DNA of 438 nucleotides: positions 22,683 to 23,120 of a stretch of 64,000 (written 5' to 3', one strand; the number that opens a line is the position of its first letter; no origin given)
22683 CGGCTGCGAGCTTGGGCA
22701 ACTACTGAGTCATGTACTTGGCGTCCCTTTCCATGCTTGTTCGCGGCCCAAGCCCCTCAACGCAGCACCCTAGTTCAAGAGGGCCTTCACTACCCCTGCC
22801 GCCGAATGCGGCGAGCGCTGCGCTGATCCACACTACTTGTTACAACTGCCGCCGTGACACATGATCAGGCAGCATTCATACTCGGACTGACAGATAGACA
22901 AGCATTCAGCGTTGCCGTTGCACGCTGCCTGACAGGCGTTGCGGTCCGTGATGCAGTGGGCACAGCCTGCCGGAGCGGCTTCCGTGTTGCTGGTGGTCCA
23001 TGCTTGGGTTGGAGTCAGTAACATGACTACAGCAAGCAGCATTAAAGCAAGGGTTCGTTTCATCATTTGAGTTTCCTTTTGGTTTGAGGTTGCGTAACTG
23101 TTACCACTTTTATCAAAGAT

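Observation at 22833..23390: Secreted 10-cysteine peptide with a dedicated promoter region containing direct repeats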

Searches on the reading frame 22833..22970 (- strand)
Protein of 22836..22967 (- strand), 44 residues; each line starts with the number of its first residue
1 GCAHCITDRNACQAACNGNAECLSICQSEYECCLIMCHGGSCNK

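Call 35: search_solved_structures(query=window:22836-22967:-, max_evalue=10, show_alignments=3)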
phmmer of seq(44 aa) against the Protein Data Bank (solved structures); distinct sequences matched with E-value up to 10: 3.
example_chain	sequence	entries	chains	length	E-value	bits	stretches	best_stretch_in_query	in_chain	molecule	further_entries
2lwl_A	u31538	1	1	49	0.016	18.7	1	5-41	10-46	Beta-defensin 106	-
1e4r_A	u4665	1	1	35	0.14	15.8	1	4-33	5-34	Beta-defensin 8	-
1vib_A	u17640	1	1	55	0.68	13.6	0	2-17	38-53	NEUROTOXIN B-IV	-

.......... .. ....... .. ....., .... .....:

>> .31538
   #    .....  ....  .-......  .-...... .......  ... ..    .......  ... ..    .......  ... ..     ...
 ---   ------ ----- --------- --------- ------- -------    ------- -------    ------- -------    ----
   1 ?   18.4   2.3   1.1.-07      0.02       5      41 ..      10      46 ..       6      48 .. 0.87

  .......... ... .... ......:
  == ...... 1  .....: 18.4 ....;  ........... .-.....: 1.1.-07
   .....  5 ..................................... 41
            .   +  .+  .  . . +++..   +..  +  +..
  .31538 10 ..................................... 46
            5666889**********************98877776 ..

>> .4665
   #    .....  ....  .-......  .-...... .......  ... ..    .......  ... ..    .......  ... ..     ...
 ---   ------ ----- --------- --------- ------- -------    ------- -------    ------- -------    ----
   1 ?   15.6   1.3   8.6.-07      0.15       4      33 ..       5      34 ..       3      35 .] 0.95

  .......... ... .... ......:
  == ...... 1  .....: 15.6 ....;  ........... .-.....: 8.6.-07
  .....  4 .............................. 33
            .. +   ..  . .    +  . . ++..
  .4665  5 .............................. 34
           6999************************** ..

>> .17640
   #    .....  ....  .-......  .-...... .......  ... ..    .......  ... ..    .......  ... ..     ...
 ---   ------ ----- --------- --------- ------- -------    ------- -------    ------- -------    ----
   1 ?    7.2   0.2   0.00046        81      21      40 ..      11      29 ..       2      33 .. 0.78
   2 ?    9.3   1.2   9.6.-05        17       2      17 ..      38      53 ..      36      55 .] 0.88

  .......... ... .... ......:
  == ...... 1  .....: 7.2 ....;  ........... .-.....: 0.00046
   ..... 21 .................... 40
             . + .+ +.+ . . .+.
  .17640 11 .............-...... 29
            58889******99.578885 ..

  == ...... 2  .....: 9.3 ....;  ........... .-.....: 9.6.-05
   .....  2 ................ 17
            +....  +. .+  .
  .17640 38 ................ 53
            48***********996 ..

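Call 45: find_related_loci(query=A3, collection=viral_contigs, flank=3000)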
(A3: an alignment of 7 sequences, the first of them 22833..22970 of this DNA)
Query A3 (45 aa) in viral_contigs; peptide patterns used: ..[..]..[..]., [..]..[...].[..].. (x = any residue, [..] = any of these).
25 stretches matched a pattern; 3 encode a relative of the query (tblastn E <= 1e-3); 3 distinct loci.
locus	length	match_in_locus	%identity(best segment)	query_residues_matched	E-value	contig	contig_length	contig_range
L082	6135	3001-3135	100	1-45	1e-27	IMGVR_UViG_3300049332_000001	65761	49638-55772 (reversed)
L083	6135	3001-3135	91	1-45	4e-25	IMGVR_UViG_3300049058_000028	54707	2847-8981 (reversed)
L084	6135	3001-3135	67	2-45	1e-16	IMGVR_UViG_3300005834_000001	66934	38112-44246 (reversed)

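Call 54: search_protein_representatives(alignment_id=A3)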
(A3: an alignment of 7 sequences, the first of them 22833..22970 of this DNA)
Query: 7 sequences, 46 profile positions. Proteins with E-value up to 0.001 (for the whole library): 12; up to 1e-10: 5; up to 1e-30: 0. The best 12 are listed.
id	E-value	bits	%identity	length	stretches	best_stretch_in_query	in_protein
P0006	7.2e-24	99.5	-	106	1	1-46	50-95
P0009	1.5e-16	76.1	-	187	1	3-46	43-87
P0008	2.1e-16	75.6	-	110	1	1-39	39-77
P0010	6.1e-15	70.9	-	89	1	5-46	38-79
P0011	1.3e-11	60.3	-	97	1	3-45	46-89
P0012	7.7e-10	54.6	-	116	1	3-46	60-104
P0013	1.3e-09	53.9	-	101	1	3-46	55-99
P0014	1.6e-09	53.6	-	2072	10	5-43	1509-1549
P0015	5.0e-08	48.8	-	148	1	3-46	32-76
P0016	5.9e-08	48.6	-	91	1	3-45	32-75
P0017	3.9e-04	36.3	-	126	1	2-44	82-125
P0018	6.7e-04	35.6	-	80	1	3-44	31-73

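Call 60: find_related_loci(query=A3, collection=genome_contigs, flank=6000)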
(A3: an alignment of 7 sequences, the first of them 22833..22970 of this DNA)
Query A3 (45 aa) in genome_contigs; peptide patterns used: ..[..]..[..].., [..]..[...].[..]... (x = any residue, [..] = any of these).
27 stretches matched a pattern, but none encodes a relative of the query by tblastn (E <= 1e-3).

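Call 61: find_related_loci(query=A3, collection=metagenome_contigs, flank=4000)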
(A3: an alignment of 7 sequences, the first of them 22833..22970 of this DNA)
Query A3 (45 aa) in metagenome_contigs; peptide patterns used: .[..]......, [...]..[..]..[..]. (x = any residue, [..] = any of these).
90 stretches matched a pattern; 3 encode a relative of the query (tblastn E <= 1e-3); 3 distinct loci.
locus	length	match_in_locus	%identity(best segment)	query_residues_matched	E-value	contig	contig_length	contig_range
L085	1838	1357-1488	86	2-45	2e-23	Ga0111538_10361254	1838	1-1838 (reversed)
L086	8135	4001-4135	67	2-45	1e-16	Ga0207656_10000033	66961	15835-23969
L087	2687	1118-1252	67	2-45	1e-16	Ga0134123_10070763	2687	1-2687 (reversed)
